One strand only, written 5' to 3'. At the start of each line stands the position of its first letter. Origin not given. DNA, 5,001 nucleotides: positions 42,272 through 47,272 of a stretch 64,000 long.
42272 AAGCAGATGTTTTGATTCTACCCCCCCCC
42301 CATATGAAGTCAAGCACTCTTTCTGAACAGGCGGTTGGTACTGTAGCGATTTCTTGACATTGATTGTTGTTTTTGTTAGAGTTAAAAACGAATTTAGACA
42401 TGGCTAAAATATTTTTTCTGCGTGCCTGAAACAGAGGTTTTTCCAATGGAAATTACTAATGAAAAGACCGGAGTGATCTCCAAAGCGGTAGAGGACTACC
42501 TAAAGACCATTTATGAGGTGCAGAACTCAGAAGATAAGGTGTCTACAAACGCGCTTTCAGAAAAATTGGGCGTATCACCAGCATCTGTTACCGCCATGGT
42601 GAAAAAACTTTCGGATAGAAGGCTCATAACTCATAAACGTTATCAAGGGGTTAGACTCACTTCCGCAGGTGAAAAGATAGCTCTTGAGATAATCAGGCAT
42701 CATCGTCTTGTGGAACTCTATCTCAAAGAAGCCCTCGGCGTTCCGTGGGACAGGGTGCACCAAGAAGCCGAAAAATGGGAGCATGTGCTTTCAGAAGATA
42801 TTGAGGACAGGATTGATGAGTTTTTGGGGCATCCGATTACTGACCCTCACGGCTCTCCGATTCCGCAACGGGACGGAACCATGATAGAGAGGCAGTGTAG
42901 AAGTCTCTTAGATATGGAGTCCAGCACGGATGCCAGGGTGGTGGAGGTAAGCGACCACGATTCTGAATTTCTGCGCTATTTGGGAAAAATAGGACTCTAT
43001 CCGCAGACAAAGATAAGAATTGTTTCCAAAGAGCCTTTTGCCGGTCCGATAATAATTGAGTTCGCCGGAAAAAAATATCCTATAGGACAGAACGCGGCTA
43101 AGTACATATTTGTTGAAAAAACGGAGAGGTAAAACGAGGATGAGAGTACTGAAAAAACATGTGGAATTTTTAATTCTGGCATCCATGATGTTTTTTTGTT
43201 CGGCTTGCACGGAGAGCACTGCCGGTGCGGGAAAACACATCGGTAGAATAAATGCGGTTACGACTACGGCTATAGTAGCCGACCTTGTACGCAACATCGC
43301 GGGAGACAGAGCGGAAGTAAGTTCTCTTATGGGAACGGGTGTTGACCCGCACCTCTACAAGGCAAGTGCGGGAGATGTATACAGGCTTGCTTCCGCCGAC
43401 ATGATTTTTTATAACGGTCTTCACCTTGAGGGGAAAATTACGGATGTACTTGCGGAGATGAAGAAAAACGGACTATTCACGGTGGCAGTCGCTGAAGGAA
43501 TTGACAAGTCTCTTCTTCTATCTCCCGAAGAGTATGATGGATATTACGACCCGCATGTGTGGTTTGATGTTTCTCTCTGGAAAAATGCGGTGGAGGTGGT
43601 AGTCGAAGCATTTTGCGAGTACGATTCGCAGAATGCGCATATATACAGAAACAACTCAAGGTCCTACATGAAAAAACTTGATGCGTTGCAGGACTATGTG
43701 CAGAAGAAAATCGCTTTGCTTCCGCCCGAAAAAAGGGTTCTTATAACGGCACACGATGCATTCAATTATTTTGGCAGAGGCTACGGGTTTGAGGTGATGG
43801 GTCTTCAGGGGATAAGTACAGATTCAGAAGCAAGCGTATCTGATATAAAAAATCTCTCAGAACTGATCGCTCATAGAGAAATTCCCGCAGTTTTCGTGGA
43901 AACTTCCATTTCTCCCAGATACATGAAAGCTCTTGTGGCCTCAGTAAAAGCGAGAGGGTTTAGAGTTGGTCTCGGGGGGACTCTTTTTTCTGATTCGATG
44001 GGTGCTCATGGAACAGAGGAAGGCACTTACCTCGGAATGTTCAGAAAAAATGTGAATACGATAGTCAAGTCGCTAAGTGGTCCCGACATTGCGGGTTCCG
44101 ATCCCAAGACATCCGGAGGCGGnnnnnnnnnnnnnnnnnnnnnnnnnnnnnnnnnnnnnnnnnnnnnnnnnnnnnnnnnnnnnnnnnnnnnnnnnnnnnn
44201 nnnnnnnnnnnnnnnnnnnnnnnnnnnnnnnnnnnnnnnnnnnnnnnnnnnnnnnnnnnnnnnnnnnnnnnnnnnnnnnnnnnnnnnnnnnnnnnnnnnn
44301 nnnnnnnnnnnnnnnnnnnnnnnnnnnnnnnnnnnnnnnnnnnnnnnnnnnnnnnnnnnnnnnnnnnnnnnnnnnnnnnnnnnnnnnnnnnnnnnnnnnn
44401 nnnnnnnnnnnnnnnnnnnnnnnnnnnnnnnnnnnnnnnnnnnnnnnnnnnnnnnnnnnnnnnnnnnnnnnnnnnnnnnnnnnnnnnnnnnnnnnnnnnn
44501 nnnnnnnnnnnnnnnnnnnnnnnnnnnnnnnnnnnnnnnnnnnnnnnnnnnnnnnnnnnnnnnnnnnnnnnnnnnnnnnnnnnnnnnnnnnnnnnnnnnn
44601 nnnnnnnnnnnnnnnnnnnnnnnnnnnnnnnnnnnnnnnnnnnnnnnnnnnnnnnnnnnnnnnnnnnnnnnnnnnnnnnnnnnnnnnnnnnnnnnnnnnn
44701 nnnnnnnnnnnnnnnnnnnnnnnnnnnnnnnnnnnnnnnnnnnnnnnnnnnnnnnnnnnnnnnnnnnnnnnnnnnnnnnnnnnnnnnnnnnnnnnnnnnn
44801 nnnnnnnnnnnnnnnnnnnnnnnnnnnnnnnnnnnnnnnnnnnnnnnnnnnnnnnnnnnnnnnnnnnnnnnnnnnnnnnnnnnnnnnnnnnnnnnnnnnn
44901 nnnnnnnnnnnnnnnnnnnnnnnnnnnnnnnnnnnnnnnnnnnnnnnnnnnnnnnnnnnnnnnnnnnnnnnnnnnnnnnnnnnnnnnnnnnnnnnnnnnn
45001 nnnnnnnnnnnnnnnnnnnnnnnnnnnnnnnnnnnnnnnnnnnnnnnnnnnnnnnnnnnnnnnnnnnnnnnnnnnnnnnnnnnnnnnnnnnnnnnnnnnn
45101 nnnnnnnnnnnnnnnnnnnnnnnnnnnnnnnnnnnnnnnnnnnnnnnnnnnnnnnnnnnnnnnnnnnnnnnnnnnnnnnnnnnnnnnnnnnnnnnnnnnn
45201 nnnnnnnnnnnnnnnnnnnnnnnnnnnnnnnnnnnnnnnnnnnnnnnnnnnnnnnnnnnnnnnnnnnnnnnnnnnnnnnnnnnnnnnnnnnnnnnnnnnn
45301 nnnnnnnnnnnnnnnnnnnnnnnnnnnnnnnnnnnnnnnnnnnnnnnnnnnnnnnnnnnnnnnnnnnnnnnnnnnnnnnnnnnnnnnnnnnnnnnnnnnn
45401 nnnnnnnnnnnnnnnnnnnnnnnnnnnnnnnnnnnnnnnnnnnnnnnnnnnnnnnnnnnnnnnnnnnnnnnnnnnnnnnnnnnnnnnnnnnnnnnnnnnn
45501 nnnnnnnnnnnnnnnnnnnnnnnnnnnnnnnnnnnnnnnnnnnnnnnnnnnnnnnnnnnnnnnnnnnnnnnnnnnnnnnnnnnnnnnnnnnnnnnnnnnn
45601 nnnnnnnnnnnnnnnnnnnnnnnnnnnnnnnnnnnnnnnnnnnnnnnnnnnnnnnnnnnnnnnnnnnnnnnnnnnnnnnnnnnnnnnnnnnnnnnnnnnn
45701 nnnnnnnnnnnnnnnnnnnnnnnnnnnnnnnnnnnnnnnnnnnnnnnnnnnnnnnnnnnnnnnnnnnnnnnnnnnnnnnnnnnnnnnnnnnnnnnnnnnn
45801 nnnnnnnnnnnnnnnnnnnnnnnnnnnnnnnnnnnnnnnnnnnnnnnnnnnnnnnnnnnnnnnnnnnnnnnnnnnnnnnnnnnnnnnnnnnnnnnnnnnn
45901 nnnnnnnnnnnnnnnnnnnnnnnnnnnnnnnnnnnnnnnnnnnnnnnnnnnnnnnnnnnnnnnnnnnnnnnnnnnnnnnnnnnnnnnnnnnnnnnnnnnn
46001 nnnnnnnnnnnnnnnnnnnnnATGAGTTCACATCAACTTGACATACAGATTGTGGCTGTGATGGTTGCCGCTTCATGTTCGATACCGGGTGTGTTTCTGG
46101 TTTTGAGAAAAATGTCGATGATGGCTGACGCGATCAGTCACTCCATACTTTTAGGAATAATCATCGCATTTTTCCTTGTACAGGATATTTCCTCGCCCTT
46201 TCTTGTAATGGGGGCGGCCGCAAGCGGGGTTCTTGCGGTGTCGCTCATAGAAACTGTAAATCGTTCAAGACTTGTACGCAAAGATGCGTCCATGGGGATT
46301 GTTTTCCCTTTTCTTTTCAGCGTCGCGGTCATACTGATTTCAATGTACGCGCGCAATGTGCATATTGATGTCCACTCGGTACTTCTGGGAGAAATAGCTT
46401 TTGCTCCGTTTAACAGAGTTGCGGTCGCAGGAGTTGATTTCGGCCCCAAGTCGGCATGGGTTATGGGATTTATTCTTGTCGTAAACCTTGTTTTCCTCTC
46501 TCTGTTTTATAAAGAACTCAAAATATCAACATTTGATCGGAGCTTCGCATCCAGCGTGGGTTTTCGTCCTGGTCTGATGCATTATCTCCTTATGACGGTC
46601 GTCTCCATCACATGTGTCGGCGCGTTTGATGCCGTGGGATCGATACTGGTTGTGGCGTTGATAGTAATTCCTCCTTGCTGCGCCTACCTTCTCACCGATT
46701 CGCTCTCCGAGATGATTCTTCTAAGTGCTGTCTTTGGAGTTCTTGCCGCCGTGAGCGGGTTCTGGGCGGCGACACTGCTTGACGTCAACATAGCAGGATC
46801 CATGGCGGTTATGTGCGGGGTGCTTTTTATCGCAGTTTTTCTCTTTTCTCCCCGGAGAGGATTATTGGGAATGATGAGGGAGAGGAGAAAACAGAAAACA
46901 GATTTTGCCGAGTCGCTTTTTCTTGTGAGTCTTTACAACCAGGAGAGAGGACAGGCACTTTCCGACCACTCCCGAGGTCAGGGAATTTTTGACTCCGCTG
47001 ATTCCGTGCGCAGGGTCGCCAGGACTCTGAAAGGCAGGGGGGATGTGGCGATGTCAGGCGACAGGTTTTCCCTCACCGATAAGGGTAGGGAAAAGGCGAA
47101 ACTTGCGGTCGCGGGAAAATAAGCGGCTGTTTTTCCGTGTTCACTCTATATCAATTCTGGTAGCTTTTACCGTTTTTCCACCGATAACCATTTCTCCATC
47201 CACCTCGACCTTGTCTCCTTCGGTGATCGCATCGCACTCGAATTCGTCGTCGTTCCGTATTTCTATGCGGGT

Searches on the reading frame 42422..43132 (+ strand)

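Call 12: search_protein_families(library=pfam, proteins=[window:42422-43132:+], max_evalue=0.01)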
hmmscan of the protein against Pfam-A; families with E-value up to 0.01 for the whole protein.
window:42422-43132:+ (236 aa): 10 families
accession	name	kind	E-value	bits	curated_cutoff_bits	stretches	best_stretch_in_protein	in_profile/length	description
PF02742.21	Fe_dep_repr_C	-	3.4e-31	107.5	27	1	80-149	1-70/70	Iron dependent repressor, metal binding and dimerisation domain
PF01325.25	Fe_dep_repress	-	5.1e-18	65.5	26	1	21-77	4-60/60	Iron dependent repressor, N-terminal DNA binding domain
PF04023.20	FeoA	-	5.3e-17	62.1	23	1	161-233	2-74/74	FeoA domain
PF12802.13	MarR_2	-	5.7e-06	26.8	27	1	30-73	11-54/61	MarR family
PF13412.12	HTH_24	-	0.00023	21.1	21.9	1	37-69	15-47/48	Winged helix-turn-helix DNA-binding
PF25213.1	HVO_A0261_N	-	0.00064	20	35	1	37-93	22-77/86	HVO_A0261 N-terminal domain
PF01047.28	MarR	-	0.00064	20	24.6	1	40-70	18-48/59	MarR family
PF02082.26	Rrf2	-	0.0011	19.5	30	1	23-91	5-77/132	Iron-dependent Transcriptional regulator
PF13545.12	HTH_Crp_2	-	0.0018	18.7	27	1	40-79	23-61/70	Crp-like helix-turn-helix domain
PF08279.18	HTH_11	-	0.0025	18.1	25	1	32-67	8-43/55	HTH domain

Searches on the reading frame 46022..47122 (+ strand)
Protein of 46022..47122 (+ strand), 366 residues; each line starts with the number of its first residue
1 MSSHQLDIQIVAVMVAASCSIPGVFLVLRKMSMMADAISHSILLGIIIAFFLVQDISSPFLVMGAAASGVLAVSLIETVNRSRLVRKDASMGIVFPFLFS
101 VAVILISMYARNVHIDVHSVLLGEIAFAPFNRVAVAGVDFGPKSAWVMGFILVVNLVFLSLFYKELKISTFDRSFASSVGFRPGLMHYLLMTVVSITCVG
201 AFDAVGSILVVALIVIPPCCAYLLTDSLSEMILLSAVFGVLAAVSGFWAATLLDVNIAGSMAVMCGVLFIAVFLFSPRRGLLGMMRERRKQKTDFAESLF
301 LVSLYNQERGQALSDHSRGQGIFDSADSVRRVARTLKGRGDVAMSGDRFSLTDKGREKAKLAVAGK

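Call 40: search_protein_families(library=pfam, proteins=[window:46022-47122:+], max_evalue=0.00001)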
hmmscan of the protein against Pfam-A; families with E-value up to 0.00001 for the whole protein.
window:46022-47122:+ (366 aa): 2 families
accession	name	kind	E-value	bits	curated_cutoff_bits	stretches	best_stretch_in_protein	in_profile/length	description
PF00950.22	ABC-3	-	2.3e-45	155.6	20.1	1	10-275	10-257/258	ABC 3 transport family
PF01032.23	FecCD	-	2.5e-07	30.5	26.5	1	39-275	80-307/311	FecCD transport family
